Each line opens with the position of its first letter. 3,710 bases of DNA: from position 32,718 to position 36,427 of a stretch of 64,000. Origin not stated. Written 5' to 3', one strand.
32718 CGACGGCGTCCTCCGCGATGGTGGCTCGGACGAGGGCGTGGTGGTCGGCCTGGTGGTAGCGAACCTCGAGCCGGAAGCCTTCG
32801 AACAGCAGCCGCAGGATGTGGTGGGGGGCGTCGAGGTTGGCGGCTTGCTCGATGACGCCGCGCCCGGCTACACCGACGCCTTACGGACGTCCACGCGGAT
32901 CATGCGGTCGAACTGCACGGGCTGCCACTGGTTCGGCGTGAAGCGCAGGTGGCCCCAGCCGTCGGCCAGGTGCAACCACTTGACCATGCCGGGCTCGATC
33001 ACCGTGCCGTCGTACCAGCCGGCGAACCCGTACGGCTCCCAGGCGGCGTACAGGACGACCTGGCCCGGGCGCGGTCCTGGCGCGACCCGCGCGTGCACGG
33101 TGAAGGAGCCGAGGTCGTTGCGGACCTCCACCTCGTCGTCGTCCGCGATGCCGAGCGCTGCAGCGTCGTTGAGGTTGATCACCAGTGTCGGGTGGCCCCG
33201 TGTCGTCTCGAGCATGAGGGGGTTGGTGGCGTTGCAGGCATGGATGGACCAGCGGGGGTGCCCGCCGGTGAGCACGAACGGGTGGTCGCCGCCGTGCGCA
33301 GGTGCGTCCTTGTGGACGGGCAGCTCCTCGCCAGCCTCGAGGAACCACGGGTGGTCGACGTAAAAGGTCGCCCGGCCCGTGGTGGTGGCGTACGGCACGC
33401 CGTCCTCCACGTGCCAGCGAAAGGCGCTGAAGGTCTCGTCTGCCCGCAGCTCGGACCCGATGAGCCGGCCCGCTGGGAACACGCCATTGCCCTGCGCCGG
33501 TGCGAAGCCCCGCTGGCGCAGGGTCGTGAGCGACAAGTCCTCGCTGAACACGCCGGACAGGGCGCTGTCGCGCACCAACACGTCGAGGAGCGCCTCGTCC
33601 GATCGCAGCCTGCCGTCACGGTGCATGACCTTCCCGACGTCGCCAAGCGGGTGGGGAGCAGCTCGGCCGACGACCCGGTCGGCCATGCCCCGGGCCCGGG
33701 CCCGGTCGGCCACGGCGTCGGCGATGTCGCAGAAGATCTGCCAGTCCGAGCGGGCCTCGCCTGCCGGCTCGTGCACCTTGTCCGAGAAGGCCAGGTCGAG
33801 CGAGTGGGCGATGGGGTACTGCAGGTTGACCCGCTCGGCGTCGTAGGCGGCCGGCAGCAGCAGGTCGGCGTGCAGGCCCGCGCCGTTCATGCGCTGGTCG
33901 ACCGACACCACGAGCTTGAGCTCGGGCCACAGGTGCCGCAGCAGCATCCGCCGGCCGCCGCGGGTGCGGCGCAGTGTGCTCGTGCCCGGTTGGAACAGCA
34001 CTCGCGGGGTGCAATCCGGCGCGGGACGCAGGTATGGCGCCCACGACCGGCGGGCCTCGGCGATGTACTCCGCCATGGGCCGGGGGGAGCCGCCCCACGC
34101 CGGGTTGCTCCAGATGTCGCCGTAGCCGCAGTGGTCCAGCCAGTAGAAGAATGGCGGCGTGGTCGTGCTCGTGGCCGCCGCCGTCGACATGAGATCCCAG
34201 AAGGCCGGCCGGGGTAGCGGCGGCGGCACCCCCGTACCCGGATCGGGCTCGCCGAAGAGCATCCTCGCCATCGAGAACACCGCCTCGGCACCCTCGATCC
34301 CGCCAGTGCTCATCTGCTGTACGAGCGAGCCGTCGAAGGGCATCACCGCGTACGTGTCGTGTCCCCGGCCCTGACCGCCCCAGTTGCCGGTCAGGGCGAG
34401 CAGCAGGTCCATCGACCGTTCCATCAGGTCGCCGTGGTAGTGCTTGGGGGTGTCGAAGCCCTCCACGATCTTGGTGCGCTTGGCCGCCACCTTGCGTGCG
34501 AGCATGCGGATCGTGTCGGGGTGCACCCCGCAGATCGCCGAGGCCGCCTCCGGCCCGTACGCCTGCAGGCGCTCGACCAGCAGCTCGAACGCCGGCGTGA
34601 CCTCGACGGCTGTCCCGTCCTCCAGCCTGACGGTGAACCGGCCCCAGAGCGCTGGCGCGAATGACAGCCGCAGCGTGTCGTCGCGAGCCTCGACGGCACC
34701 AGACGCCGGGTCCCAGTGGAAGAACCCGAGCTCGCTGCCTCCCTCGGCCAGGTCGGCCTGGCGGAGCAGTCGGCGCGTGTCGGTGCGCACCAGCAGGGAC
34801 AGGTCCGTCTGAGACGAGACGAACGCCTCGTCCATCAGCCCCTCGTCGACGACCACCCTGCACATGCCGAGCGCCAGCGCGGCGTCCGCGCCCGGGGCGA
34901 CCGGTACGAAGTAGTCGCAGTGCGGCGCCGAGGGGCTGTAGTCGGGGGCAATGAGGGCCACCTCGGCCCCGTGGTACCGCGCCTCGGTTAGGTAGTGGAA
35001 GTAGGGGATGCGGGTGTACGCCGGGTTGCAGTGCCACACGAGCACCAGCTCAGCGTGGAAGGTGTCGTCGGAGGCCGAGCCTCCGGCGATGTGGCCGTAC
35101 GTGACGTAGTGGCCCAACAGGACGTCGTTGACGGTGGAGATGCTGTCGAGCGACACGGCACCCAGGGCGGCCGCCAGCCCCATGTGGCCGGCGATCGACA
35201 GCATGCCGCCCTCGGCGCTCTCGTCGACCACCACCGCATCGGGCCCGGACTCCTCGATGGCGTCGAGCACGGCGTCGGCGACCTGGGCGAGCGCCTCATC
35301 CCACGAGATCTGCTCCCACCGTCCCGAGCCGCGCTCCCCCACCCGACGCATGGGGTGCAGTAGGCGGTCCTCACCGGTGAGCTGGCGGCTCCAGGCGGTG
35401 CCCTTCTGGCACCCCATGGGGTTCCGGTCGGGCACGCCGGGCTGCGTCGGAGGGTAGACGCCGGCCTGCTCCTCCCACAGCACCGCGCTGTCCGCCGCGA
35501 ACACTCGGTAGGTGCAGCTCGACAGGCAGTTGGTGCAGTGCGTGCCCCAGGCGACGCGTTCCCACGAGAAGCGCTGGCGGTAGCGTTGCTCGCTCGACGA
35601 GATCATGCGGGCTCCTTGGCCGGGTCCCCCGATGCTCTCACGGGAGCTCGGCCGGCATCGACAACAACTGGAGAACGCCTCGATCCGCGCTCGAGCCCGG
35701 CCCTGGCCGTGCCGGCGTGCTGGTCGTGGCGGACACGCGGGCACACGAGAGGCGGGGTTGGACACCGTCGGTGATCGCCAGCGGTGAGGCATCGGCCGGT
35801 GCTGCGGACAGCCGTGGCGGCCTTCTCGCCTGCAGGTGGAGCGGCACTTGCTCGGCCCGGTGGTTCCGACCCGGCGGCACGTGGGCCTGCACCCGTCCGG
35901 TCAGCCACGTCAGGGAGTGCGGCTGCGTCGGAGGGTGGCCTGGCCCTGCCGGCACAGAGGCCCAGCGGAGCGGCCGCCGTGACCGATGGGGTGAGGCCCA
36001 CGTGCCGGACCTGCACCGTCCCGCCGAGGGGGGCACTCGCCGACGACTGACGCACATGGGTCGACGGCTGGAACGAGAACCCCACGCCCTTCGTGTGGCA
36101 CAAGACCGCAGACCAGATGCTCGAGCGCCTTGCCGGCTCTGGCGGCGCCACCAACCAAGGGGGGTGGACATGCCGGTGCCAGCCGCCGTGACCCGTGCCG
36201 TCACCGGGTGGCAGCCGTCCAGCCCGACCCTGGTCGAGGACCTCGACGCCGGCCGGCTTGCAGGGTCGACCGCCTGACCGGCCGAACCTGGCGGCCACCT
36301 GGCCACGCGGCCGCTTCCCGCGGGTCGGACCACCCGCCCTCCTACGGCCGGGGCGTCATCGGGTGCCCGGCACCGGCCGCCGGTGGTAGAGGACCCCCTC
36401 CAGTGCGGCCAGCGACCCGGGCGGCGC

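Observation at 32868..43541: Two additional orphan catalytic (alpha) paralogues without their own beta/gamma subunits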

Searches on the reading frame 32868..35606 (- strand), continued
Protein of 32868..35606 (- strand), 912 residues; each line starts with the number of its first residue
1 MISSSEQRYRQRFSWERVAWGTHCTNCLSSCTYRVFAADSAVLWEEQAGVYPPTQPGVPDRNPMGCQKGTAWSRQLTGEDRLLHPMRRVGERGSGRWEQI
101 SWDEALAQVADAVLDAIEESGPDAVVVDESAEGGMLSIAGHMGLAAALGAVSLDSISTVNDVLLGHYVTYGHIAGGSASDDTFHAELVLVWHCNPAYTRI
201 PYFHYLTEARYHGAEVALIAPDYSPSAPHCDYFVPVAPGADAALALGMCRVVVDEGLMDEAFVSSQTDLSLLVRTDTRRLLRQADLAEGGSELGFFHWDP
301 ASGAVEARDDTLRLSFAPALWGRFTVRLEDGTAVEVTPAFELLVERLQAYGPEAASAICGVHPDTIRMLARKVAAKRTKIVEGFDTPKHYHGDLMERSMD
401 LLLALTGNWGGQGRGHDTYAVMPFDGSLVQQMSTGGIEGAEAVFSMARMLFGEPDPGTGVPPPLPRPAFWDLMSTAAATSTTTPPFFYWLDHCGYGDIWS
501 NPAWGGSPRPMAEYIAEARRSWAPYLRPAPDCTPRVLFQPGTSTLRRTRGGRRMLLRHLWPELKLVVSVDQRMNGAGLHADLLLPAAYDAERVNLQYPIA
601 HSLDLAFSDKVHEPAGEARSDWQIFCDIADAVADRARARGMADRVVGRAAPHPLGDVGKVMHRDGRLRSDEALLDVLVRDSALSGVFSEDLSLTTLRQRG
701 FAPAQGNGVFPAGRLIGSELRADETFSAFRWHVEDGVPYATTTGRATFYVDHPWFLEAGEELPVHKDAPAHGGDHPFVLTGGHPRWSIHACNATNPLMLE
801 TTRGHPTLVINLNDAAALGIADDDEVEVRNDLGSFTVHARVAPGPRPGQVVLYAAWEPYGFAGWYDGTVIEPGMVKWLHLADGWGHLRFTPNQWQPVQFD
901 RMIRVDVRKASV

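Call 39: find_encoding_contigs(protein=P0121, flank=10000, max_places=3)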
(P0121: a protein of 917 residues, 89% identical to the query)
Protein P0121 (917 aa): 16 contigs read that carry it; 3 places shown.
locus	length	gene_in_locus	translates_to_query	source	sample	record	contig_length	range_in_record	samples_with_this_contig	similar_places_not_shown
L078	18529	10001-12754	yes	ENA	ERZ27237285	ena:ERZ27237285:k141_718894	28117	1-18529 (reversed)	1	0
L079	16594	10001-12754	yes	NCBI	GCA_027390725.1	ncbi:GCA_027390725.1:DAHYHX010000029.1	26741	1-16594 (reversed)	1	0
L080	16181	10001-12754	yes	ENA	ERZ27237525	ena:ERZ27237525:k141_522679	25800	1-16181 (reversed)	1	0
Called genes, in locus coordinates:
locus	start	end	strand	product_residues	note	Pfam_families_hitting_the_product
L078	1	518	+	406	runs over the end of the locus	PF02353:CMAS, PF13489:Methyltransf_23 (weak), PF08241:Methyltransf_11, PF08242:Methyltransf_12 (weak), PF13649:Methyltransf_25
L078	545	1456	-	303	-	PF12728:HTH_17, PF02607:B12-binding_2, PF02310:B12-binding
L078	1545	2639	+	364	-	PF01636:APH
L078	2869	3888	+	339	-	PF03446:NAD_binding_2, PF00393:6PGD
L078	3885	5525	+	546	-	PF00009:GTP_EFTU, PF22042:EF-G_D2, PF16658:RF3_C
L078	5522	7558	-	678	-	PF00990:GGDEF, PF00563:EAL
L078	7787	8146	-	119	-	-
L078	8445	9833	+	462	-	PF07992:Pyr_redox_2, PF00070:Pyr_redox, PF02852:Pyr_redox_dim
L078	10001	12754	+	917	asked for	PF00384:Molybdopterin, PF01568:Molydop_binding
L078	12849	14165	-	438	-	PF07690:MFS_1, PF00083:Sugar_tr (weak), PF07690:MFS_1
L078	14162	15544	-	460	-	PF03972:MmgE_PrpD_N, PF19305:MmgE_PrpD_C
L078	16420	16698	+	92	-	-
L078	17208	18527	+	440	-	?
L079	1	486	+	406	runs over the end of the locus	PF02353:CMAS, PF13489:Methyltransf_23 (weak), PF08241:Methyltransf_11, PF08242:Methyltransf_12 (weak), PF13649:Methyltransf_25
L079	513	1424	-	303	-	PF12728:HTH_17, PF02607:B12-binding_2, PF02310:B12-binding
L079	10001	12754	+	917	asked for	PF00384:Molybdopterin, PF01568:Molydop_binding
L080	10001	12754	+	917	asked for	PF00384:Molybdopterin, PF01568:Molydop_binding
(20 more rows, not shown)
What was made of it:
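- Its 89%-identical orthologue lies in an unrelated context (call 39).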

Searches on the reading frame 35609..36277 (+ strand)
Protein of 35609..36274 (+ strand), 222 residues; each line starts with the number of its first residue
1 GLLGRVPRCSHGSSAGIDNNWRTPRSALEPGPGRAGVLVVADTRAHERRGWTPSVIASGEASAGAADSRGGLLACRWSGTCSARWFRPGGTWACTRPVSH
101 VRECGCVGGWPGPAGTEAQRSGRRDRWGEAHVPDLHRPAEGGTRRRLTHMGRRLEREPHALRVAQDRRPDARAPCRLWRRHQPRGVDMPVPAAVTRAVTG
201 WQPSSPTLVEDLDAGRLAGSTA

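Call 31: search_protein_families(library=pfam, proteins=[window:35717-36277:+], max_evalue=0.01)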
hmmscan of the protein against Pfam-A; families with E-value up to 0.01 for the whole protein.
window:35717-36277:+ (186 aa): 0 families

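Call 36: search_protein_families(library=pfam, proteins=[window:35609-36274:+], max_evalue=10)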
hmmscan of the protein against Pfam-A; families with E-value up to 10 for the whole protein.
seq(222 aa): 0 families
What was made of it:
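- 36051..36137 (+): IS630-family transposase C-terminal remnant (the 'scar'). The rest is not detectable by Pfam (calls 31, 36).
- Checked: Pfam did not detect it (calls 31, 36).
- Tried and rejected: Pfam on ORFs and on all three + strand frames of 35607-36300 found no transposase domain (calls 31, 36).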

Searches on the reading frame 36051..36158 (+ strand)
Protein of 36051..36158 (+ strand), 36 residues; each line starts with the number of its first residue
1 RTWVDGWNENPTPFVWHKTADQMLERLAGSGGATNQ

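Call 37: search_dna_similar(query=window:36051-36158:+, collection=plasmids, mode=protein, max_evalue=0.001, max_rows=8)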
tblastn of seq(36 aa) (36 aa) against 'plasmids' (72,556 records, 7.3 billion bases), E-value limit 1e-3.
Records with a match: 140; places in all: 246; records where one place covers at least 80% of the query: 54.
Best place of each record, by identity: 60-80% 64; <60% 76.
By first word of the organism name: Streptomyces 89; Rhodococcus 32; Pseudonocardia 8; Corynebacterium 5; Mycobacterium 3; Streptomycetaceae 1; Embleya 1; Gordonia 1.
By predicted mobility (MOB-suite, as given by PLSDB): non-mobilizable 67; mobilizable 66; conjugative 7.
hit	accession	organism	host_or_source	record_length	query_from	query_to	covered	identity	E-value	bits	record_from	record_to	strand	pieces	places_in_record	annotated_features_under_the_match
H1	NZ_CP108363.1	Streptomyces sp. NBC_01343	-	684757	1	29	81%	69.0%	8e-8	52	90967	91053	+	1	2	IS630 family transposase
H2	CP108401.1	Streptomycetaceae bacterium NBC_01309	-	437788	1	29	81%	69.0%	4e-7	50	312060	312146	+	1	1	IS630 family transposase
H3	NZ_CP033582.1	Streptomyces sp. ADI95-16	-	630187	1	29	81%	69.0%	1e-6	49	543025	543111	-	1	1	IS630 family transposase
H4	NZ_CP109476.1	Streptomyces sp. NBC_01455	-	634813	1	28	78%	67.9%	1e-6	49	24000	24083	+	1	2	IS630 family transposase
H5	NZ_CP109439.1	Streptomyces sp. NBC_01483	-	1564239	1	28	78%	67.9%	2e-6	48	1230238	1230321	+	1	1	none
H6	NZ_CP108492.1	Streptomyces sp. NBC_01243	-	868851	1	28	78%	67.9%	2e-6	48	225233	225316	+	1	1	none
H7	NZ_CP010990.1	Pseudonocardia sp. EC080625-04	Apterostigma dentigerum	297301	1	28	78%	67.9%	3e-6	47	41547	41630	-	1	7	IS630 family transposase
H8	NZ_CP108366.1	Streptomyces sp. NBC_01340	-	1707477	1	28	78%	67.9%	5e-6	47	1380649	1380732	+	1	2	none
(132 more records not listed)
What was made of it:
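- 36051..36137 (+): tblastn gives 69% identity to annotated IS630 family transposases on actinobacterial plasmids, E 8e-8 (call 37).
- On IS630 family insertion sequence, for the scar upstream of a3: Only a 29-aa C-terminal tail is recognisable (69% identity, call 37).
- Checked: This is 69% identical to the C-terminus of annotated IS630 transposases (call 37).
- Tried and rejected: Only tblastn with the 36-aa tail confirmed IS630 (call 37).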
